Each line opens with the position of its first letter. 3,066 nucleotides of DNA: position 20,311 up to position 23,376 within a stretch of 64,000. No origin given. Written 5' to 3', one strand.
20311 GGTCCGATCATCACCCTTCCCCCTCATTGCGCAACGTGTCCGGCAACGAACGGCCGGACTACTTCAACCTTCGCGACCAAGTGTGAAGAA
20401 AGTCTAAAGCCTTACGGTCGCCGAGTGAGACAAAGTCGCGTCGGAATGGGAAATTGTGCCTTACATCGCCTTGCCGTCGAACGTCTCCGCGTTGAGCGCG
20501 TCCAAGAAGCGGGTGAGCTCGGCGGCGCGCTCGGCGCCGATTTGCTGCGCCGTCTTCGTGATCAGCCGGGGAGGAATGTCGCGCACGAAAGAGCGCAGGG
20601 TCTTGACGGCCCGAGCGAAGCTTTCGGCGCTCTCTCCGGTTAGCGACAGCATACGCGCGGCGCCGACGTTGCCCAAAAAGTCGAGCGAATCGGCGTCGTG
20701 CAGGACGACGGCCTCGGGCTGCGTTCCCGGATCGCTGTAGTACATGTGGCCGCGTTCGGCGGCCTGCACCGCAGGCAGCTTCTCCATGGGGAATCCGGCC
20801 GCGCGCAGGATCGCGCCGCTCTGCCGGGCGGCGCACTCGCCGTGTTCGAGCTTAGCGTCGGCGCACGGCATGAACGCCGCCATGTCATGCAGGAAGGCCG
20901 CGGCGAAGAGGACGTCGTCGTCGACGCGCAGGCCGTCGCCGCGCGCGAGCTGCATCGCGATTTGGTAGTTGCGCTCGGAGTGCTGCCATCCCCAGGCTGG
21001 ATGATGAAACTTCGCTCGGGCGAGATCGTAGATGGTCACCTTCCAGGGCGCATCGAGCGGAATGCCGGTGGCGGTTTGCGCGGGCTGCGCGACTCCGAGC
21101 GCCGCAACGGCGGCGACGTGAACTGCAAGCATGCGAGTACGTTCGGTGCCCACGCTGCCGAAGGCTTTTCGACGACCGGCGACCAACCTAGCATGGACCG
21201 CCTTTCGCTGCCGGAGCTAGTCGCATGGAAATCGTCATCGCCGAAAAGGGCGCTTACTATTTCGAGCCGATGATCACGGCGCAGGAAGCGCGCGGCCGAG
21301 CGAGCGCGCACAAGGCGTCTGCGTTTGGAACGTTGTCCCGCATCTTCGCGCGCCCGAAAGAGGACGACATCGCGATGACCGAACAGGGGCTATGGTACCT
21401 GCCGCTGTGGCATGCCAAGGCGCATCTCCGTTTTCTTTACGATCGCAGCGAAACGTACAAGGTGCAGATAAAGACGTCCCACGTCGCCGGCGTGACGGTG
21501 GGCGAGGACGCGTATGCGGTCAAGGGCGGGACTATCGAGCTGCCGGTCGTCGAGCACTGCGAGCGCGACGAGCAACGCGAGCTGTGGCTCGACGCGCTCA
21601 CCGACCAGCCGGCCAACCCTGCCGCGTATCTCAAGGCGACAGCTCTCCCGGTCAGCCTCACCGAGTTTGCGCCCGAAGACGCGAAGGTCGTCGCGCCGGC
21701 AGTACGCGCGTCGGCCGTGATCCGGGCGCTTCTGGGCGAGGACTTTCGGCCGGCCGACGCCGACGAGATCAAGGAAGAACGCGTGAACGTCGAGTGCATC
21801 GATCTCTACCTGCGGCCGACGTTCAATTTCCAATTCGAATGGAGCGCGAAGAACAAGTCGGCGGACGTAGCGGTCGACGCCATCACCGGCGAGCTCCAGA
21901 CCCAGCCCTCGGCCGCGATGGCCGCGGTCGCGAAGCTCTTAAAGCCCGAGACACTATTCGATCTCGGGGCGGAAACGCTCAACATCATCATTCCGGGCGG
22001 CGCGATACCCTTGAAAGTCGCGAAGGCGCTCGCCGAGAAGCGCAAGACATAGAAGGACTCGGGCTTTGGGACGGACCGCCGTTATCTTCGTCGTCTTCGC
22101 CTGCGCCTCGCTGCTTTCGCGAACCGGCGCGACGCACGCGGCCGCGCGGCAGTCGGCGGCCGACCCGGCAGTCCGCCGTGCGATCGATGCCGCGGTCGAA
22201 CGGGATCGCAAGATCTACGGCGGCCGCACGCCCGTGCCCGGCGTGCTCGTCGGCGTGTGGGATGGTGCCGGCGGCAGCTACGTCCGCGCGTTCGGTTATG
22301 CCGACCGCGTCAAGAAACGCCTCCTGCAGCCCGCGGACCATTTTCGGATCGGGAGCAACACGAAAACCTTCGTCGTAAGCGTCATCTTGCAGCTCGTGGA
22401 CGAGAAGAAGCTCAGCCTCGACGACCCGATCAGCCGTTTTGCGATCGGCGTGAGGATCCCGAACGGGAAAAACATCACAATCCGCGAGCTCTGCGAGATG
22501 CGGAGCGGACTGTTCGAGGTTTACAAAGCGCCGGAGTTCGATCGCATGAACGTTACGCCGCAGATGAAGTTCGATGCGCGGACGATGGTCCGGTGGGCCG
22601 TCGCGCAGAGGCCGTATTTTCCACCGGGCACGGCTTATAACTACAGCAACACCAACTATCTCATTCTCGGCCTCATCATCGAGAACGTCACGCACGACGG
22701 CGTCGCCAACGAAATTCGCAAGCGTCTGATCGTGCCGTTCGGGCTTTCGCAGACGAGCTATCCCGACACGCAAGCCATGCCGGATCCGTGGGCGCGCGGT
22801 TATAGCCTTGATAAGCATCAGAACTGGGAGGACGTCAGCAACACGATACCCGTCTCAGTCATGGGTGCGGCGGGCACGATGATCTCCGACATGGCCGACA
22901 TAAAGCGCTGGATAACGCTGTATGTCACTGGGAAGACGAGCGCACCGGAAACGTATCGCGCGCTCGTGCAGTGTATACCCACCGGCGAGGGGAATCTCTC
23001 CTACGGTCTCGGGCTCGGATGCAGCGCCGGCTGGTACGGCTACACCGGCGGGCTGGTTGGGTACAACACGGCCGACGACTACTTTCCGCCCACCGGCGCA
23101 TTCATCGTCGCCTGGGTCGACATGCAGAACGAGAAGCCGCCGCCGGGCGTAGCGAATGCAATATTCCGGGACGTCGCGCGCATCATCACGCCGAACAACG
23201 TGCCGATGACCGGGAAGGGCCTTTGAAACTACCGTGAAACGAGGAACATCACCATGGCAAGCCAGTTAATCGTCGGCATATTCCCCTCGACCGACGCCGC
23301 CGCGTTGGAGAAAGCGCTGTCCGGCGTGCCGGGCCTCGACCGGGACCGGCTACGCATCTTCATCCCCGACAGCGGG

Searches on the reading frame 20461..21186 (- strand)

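Call 72: search_protein_families(library=pfam, proteins=[window:20461-21186:-], max_evalue=0.0001)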
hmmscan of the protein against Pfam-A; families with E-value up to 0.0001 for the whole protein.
window:20461-21186:- (241 aa): 1 family
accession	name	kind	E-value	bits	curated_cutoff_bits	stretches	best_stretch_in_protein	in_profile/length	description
PF01966.28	HD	-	1.6e-06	28.8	22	1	67-169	2-114/116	HD domain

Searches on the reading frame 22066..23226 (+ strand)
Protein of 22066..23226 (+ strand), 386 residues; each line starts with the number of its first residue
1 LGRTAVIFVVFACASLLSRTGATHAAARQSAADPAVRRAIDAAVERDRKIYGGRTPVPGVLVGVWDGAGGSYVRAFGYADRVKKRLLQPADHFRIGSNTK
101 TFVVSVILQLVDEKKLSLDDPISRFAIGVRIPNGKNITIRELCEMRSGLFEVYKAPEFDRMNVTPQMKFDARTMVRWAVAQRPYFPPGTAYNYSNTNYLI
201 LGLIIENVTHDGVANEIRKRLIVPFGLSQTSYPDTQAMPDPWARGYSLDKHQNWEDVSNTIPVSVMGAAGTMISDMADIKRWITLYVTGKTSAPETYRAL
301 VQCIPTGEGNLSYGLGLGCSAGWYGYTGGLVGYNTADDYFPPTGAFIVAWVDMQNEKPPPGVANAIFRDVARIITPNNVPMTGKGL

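Call 72: search_protein_families(library=pfam, proteins=[window:22066-23226:+], max_evalue=0.0001)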
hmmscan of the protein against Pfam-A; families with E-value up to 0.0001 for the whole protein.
window:22066-23226:+ (386 aa): 1 family
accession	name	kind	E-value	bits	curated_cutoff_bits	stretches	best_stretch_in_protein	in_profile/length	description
PF00144.29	Beta-lactamase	-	2.2e-49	168.8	27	1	54-336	11-293/329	Beta-lactamase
